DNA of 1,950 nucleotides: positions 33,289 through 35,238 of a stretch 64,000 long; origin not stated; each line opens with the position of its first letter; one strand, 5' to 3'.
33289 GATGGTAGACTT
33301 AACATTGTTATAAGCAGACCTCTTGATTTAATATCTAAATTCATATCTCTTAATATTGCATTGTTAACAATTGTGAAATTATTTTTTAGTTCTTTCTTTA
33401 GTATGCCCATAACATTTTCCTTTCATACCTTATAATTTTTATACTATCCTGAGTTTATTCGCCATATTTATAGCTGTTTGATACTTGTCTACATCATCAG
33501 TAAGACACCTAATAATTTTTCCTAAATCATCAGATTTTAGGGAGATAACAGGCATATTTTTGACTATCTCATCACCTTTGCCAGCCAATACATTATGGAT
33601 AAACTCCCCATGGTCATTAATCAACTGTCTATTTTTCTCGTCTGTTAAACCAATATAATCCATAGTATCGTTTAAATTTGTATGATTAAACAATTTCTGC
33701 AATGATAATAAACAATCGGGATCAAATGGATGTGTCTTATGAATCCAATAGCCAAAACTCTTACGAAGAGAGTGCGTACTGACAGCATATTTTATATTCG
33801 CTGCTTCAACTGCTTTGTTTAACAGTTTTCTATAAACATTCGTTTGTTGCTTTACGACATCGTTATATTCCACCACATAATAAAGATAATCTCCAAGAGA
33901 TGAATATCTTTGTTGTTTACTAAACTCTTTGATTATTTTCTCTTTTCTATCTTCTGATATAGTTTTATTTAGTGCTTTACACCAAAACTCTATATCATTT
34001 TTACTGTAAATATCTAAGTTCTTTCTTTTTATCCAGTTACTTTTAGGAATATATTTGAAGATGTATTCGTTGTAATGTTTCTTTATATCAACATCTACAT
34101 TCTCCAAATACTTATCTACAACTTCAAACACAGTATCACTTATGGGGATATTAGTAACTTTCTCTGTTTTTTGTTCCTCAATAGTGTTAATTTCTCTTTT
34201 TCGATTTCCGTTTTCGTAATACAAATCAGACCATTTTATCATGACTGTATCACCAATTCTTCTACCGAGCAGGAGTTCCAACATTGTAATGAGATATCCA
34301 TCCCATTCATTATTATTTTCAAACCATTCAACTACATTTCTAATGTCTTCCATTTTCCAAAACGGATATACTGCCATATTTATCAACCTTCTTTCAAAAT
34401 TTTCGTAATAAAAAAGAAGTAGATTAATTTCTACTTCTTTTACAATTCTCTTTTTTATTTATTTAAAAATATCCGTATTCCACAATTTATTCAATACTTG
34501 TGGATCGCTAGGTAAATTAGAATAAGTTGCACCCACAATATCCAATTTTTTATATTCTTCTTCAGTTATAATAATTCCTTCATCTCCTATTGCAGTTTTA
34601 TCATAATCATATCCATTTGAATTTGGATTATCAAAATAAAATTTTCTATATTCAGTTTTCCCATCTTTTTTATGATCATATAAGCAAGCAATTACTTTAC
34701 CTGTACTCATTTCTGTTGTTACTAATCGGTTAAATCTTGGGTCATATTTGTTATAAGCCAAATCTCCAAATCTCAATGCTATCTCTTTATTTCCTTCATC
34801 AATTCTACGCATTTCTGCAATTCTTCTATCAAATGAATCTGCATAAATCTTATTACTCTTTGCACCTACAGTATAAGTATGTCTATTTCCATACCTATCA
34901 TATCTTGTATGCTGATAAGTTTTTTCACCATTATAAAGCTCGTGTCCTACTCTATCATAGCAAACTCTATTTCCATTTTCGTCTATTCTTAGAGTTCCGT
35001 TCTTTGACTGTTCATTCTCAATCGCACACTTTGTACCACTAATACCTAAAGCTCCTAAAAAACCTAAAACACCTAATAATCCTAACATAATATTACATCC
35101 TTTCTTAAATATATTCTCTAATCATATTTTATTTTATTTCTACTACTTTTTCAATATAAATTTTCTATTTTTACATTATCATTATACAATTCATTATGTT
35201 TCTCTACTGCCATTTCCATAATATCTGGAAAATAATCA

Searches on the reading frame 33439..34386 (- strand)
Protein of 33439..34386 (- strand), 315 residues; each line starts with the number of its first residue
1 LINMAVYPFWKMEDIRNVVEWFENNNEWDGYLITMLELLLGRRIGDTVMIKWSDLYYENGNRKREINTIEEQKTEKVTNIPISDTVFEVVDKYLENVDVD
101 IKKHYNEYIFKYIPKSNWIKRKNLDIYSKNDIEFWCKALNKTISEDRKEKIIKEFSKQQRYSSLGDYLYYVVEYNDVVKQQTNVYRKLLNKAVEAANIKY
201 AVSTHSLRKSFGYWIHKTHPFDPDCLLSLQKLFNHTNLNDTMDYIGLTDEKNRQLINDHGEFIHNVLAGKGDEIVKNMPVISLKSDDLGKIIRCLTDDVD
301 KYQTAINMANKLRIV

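Call 5: search_protein_families(library=pfam, proteins=[window:33439-34386:-], max_evalue=0.1)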
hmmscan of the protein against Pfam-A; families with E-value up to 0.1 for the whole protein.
window:33439-34386:- (315 aa): 3 families
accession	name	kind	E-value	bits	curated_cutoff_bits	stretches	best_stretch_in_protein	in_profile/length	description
PF00589.27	Phage_integrase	-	8.8e-15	55.3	27.1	1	25-249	19-170/172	Phage integrase family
PF18942.5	DUF5689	-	0.0098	16.2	28.6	1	43-125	68-146/217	Family of unknown function (DUF5689)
PF08311.18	Mad3_BUB1_I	-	0.039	14.3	31.4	1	149-193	47-91/123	Mad3/BUB1 homology region 1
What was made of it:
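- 33439..34386 (-): Tyrosine recombinase, 315 aa, immediately upstream of rep. No N-terminal core-binding domain. The neighbourhood is conserved. Pfam Phage_integrase 8.8e-15, covering residues 25-249 (call 5).
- Checked: The neighbouring 315-aa ORF 33439..34386 (-) is a tyrosine recombinase (Pfam Phage_integrase 8.8e-15, call 5).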

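Call 13: search_protein_families(library=phrogs, proteins=[window:33439-34386:-], max_evalue=0.001)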
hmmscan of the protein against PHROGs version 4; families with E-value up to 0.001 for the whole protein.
window:33439-34386:- (315 aa): 3 families
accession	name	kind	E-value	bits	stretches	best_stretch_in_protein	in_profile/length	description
phrog_216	-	integration and excision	9.9e-28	98.1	2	148-257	131-234/301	integrase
phrog_1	-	integration and excision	3.9e-12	47.2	1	8-140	269-387/611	integrase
phrog_7269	-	integration and excision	9e-08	32.9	1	186-251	14-73/89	integrase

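Call 14: search_protein_families(library=ncbifam, proteins=[window:33439-34386:-], max_evalue=0.01)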
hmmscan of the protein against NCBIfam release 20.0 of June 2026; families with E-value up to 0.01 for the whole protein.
window:33439-34386:- (315 aa): 3 families
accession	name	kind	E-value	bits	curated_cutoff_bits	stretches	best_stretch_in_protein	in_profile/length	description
TIGR02225.1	recomb_XerD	equivalog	3e-06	26.8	329.6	0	185-258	216-285/290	site-specific tyrosine recombinase XerD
NF001399.0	PRK00283.1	subfamily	2.6e-05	23.6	279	1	33-259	137-295/300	tyrosine recombinase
TIGR02224.1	recomb_XerC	equivalog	6.1e-05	22.5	335.15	0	181-254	215-284/295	tyrosine recombinase XerC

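Call 62: search_dna_similar(query=window:33439-34386:-, collection=phages, mode=protein, max_rows=30, max_evalue=0.001)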
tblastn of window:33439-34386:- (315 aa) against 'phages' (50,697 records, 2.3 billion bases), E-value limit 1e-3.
Records with a match: 17; places in all: 17; records where one place covers at least 80% of the query: 0.
Best place of each record, by identity: <60% 17.
By first word of the organism name: Streptococcus 14; Bacteriophage 2; Enterococcus 1.
By host as written in the record: Streptococcus dysgalactiae subsp. equisimilis NS3396 2; Streptococcus pyogenes MGAS315 2; - 2; Streptococcus dysgalactiae ERR085045 1; Streptococcus dysgalactiae ERR085067 1; Streptococcus dysgalactiae ERR085022 1; Streptococcus pyogenes ERR473551 1; Streptococcus pyogenes MGAS8232 1; and 6 more.
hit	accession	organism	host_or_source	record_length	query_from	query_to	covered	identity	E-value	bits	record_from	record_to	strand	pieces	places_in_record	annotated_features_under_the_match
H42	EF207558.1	Streptococcus phage phi3396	Streptococcus dysgalactiae subsp. ...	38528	43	251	66%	26.8%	2e-4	49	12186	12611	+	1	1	probable site-specific tyrosine recombinase xerc_like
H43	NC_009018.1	Streptococcus phage phi3396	Streptococcus dysgalactiae subsp. ...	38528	43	251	66%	26.8%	2e-4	49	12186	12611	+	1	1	integrase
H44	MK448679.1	Streptococcus phage Javan137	Streptococcus dysgalactiae ERR085045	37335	43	251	66%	26.3%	4e-4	48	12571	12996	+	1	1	integrase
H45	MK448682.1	Streptococcus phage Javan143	Streptococcus dysgalactiae ERR085067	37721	43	251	66%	26.3%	4e-4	48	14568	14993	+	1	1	integrase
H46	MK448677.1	Streptococcus phage Javan133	Streptococcus dysgalactiae ERR085022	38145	43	251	66%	26.3%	4e-4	48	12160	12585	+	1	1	integrase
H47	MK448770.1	Streptococcus phage Javan477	Streptococcus pyogenes ERR473551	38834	43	251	66%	26.3%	4e-4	48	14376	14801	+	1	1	integrase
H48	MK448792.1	Streptococcus phage Javan521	Streptococcus pyogenes MGAS8232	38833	43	251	66%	26.3%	4e-4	48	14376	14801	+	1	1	integrase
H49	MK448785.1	Streptococcus phage Javan507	Streptococcus pyogenes MGAS315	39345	43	251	66%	26.3%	4e-4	48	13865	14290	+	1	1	integrase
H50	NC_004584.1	Streptococcus phage 315.1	Streptococcus pyogenes MGAS315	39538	43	251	66%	26.3%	4e-4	48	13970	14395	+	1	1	site-specific recombinase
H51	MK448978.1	Streptococcus phage Javan532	Streptococcus pyogenes SSI-1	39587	43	251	66%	26.3%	4e-4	48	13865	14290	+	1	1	integrase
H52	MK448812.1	Streptococcus phage Javan577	Streptococcus suis LS8B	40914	187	255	22%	41.4%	4e-4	48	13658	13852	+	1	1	integrase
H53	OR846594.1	Enterococcus phage Efs 1-1-1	Enterococcus faecalis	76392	154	250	31%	28.9%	1e-3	47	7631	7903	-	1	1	record has no annotation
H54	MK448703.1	Streptococcus phage Javan207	Streptococcus equinus JB1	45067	187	260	23%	36.5%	1e-5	53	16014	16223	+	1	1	integrase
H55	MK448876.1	Streptococcus phage Javan214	Streptococcus equinus Sb05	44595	187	260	23%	36.5%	1e-5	53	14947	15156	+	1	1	integrase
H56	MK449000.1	Streptococcus phage Javan64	Streptococcus anginosus BVI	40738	187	258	23%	36.1%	6e-4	47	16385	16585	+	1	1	integrase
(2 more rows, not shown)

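Call 64: search_solved_structures(query=window:33439-34386:-, max_evalue=1, show_alignments=2)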
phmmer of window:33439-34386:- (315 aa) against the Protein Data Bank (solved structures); distinct sequences matched with E-value up to 1: 3.
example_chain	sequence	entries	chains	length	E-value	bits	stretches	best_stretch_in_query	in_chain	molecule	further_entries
5dor_A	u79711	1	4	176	0.5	13.3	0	197-250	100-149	Integrase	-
6er6_A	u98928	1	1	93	0.62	12.9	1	128-172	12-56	immunity Imdes7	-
3rf2_A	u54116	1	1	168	0.95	12.3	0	110-193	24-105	30S ribosomal protein S8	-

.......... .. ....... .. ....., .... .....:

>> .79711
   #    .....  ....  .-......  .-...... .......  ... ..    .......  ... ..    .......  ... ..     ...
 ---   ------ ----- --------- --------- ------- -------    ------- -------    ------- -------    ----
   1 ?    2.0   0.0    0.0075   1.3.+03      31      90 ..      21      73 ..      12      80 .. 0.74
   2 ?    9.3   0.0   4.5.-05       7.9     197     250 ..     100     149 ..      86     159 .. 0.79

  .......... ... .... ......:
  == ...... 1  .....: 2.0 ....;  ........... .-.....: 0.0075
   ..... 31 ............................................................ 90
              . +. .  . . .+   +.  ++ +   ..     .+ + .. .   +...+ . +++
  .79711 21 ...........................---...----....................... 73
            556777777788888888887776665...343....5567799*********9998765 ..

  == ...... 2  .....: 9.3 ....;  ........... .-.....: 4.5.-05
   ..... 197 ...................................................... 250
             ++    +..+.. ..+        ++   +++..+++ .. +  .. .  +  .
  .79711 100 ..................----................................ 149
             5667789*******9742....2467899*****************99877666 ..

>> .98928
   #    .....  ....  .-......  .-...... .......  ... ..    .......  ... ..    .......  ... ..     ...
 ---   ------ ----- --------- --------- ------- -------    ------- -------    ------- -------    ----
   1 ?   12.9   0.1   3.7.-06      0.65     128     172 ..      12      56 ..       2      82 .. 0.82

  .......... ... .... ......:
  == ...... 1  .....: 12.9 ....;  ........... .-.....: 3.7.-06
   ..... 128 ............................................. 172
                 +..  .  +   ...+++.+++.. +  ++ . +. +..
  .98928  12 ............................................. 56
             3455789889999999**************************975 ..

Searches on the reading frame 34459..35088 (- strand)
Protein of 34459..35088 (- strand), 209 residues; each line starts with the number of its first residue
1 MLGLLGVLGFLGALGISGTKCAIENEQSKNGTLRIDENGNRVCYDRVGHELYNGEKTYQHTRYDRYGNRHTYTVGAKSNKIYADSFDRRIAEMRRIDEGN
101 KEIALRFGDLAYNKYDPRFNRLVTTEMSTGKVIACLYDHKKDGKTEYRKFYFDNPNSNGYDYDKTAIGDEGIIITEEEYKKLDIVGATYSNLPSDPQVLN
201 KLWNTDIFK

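Call 5: search_protein_families(library=pfam, proteins=[window:34459-35088:-], max_evalue=0.1)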
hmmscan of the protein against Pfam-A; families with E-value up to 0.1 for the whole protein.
window:34459-35088:- (209 aa): 1 family
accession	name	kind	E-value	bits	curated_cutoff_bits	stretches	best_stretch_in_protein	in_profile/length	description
PF17211.8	VHL_C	-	0.013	15.7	22.4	1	175-201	16-42/49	VHL box domain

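Call 13: search_protein_families(library=phrogs, proteins=[window:34459-35088:-], max_evalue=0.001)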
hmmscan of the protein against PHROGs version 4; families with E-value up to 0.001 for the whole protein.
window:34459-35088:- (209 aa): 0 families

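Call 14: search_protein_families(library=ncbifam, proteins=[window:34459-35088:-], max_evalue=0.01)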
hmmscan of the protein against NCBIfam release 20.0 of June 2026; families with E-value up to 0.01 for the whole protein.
window:34459-35088:- (209 aa): 0 families
